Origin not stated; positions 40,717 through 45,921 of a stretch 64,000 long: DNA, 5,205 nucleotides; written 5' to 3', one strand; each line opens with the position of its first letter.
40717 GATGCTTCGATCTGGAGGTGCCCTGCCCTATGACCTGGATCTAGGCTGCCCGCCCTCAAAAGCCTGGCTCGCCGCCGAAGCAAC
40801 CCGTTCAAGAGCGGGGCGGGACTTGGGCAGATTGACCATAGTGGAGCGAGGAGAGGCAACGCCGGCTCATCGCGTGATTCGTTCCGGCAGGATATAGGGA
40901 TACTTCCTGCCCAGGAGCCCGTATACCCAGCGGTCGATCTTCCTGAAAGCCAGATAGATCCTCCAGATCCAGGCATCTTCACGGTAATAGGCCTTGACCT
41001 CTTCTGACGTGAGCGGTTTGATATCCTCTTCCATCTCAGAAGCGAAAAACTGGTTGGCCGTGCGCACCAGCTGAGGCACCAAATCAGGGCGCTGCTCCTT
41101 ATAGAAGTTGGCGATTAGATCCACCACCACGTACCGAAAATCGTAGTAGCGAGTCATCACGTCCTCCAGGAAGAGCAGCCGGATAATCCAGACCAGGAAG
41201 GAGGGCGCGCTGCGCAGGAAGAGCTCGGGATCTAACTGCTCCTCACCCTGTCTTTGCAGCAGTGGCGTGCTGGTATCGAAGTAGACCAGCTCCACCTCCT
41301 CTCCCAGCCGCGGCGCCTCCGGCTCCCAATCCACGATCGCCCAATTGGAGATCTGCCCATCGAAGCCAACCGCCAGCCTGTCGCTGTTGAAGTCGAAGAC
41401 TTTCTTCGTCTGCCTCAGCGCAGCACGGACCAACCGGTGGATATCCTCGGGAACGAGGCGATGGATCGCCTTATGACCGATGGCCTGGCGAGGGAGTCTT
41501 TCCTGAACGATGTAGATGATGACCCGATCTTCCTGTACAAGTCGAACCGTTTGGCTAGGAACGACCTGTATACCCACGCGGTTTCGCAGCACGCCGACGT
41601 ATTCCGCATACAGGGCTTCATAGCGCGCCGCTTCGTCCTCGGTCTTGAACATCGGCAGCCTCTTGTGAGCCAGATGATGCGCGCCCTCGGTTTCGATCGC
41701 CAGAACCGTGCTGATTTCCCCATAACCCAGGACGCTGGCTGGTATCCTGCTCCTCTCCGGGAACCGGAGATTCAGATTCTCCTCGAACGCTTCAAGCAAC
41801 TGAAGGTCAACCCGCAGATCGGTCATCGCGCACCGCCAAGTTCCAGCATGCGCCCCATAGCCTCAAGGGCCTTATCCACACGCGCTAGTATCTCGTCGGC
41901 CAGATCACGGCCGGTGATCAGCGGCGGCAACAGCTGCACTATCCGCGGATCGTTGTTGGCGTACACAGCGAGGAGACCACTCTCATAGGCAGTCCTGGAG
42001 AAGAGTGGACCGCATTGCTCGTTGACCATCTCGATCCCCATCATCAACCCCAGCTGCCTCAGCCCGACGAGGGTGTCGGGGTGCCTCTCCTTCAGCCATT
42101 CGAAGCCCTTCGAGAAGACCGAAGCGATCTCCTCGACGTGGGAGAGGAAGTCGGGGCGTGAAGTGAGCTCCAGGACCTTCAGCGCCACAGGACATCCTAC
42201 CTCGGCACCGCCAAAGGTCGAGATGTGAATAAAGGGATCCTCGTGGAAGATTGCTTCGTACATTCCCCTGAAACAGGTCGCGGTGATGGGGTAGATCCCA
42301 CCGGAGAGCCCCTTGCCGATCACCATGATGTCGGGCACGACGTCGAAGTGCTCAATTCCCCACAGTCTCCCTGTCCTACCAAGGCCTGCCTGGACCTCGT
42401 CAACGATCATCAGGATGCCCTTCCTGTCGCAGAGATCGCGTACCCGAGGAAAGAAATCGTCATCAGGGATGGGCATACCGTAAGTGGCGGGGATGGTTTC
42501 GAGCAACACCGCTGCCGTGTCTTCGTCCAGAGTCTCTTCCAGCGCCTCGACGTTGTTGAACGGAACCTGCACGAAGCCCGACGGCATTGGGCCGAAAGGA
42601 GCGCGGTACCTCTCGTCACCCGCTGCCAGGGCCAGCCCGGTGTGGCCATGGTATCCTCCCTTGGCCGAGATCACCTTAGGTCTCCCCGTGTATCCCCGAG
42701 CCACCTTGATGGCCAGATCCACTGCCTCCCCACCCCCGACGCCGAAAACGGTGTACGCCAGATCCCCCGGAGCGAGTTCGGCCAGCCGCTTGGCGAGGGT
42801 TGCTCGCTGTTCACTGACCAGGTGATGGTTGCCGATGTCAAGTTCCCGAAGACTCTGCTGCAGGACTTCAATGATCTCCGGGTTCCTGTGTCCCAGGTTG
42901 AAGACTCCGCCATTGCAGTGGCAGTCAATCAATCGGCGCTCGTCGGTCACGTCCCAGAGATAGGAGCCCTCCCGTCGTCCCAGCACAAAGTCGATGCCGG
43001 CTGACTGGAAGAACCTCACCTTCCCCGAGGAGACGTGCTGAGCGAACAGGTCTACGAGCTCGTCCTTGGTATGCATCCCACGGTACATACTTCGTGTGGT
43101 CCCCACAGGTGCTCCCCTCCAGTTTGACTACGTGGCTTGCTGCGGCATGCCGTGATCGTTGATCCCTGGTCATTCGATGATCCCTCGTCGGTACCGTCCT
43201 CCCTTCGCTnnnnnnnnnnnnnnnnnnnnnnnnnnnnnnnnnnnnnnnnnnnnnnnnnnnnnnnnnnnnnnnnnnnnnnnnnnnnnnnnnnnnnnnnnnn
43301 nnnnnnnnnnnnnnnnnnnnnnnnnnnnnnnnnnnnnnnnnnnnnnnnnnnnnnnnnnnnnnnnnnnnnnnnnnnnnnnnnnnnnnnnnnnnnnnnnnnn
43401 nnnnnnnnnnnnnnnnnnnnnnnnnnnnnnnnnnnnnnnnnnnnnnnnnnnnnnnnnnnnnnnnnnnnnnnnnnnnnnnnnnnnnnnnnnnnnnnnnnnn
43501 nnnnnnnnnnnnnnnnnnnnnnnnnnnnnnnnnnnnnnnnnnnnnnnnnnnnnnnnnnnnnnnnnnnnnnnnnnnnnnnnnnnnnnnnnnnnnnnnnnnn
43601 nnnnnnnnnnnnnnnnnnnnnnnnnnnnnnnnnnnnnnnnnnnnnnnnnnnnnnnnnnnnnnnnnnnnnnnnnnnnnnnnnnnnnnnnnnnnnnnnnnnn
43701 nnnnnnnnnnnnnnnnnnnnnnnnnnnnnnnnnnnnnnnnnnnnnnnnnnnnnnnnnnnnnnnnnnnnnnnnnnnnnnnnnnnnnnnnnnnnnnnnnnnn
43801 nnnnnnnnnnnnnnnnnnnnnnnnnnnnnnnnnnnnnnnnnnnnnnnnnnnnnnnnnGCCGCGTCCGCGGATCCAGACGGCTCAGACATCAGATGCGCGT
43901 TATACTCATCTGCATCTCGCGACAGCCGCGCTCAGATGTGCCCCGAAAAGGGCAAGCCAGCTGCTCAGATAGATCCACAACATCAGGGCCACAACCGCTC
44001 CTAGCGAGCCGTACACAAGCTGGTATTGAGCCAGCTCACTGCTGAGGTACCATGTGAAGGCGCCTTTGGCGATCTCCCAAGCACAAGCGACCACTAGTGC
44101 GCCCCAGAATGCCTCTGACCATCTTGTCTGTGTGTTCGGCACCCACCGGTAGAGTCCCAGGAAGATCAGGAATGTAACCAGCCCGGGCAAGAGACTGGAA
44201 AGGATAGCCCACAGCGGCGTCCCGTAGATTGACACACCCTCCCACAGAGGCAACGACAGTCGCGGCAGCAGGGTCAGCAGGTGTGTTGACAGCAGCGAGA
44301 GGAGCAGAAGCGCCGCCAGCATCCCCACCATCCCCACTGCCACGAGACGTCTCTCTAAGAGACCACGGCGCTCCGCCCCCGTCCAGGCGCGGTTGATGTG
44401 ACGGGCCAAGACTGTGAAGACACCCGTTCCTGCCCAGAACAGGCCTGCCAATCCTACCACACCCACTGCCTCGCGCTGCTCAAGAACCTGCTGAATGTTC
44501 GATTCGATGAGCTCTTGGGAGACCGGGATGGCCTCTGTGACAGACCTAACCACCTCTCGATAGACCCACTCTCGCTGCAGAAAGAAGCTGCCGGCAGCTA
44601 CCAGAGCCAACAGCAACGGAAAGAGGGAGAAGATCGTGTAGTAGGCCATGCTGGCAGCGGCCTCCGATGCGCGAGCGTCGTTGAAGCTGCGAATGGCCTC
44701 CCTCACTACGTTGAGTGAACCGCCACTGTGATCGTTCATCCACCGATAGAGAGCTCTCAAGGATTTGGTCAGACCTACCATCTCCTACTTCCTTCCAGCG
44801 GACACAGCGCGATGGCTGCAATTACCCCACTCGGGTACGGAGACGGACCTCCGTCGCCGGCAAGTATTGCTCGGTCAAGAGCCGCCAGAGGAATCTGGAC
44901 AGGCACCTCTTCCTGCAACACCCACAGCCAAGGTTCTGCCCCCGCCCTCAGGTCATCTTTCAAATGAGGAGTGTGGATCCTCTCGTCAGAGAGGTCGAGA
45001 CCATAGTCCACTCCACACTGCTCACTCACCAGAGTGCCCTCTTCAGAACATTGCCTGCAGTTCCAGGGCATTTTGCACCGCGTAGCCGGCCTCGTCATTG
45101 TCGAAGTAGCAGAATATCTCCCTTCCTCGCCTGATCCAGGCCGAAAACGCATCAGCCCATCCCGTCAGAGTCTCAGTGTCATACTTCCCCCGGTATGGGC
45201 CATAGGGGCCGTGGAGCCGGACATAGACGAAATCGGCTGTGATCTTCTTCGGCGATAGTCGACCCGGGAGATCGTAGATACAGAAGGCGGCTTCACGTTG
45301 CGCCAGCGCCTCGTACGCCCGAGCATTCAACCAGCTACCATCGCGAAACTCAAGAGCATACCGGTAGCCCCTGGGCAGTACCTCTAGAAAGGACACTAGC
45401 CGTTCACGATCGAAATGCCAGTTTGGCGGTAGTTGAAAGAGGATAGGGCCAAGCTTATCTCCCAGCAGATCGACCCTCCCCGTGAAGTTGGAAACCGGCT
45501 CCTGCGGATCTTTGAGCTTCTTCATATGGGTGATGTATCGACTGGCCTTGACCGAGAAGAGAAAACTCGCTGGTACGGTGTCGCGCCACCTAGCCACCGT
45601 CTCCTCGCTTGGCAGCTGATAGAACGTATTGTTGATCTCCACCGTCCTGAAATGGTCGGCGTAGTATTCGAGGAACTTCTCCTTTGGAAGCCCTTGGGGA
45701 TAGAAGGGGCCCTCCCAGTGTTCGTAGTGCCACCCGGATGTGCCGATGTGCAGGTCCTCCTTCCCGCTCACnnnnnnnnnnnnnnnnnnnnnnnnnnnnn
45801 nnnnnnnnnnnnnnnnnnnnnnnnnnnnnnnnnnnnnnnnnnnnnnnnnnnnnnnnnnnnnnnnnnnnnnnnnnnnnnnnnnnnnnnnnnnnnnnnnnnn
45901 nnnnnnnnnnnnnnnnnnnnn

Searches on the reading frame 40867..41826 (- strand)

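Call 51: search_protein_families(library=pfam, proteins=[window:40867-41826:-], max_evalue=0.000001)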
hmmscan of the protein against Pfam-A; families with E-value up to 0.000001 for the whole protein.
window:40867-41826:- (319 aa): 1 family
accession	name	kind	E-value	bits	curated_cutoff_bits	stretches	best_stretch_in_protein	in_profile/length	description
PF19709.4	DUF6206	-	2.5e-26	92.9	30.4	1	29-296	16-268/271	Family of unknown function (DUF6206)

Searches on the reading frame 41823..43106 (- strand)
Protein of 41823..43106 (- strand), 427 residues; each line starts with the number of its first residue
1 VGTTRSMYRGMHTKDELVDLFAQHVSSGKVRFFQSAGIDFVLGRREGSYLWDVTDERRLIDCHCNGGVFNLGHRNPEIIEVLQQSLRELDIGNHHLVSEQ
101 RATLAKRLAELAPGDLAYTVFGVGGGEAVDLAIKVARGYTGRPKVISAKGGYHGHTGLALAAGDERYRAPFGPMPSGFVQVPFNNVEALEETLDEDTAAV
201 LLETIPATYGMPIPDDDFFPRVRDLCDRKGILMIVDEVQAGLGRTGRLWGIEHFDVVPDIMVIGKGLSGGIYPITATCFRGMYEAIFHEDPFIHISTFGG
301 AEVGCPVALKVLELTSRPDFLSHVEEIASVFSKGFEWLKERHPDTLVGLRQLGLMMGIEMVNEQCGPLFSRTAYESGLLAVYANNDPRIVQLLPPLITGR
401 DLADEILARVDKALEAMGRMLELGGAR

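Call 51: search_protein_families(library=pfam, proteins=[window:41823-43106:-], max_evalue=0.000001)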
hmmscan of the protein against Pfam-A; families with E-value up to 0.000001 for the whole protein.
window:41823-43106:- (427 aa): 1 family
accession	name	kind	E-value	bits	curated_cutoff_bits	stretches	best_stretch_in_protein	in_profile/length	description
PF00202.27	Aminotran_3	-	6e-81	272.6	30.5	1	40-414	11-403/403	Aminotransferase class-III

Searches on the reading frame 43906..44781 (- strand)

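Call 51: search_protein_families(library=pfam, proteins=[window:43906-44781:-], max_evalue=0.000001)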
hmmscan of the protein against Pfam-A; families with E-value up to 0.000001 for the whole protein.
window:43906-44781:- (291 aa): 1 family
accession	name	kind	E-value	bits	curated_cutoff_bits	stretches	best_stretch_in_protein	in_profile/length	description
PF03631.20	Virul_fac_BrkB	-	1.4e-56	192.4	33.7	1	35-289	2-257/259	Virulence factor BrkB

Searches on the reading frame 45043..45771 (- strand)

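Call 51: search_protein_families(library=pfam, proteins=[window:45043-45771:-], max_evalue=0.000001)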
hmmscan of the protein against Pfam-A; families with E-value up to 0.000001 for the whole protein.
window:45043-45771:- (242 aa): 1 family
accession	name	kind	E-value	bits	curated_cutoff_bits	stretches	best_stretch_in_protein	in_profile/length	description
PF01904.24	DUF72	-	3.8e-76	256.4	25.3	1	24-241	1-217/217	Protein of unknown function DUF72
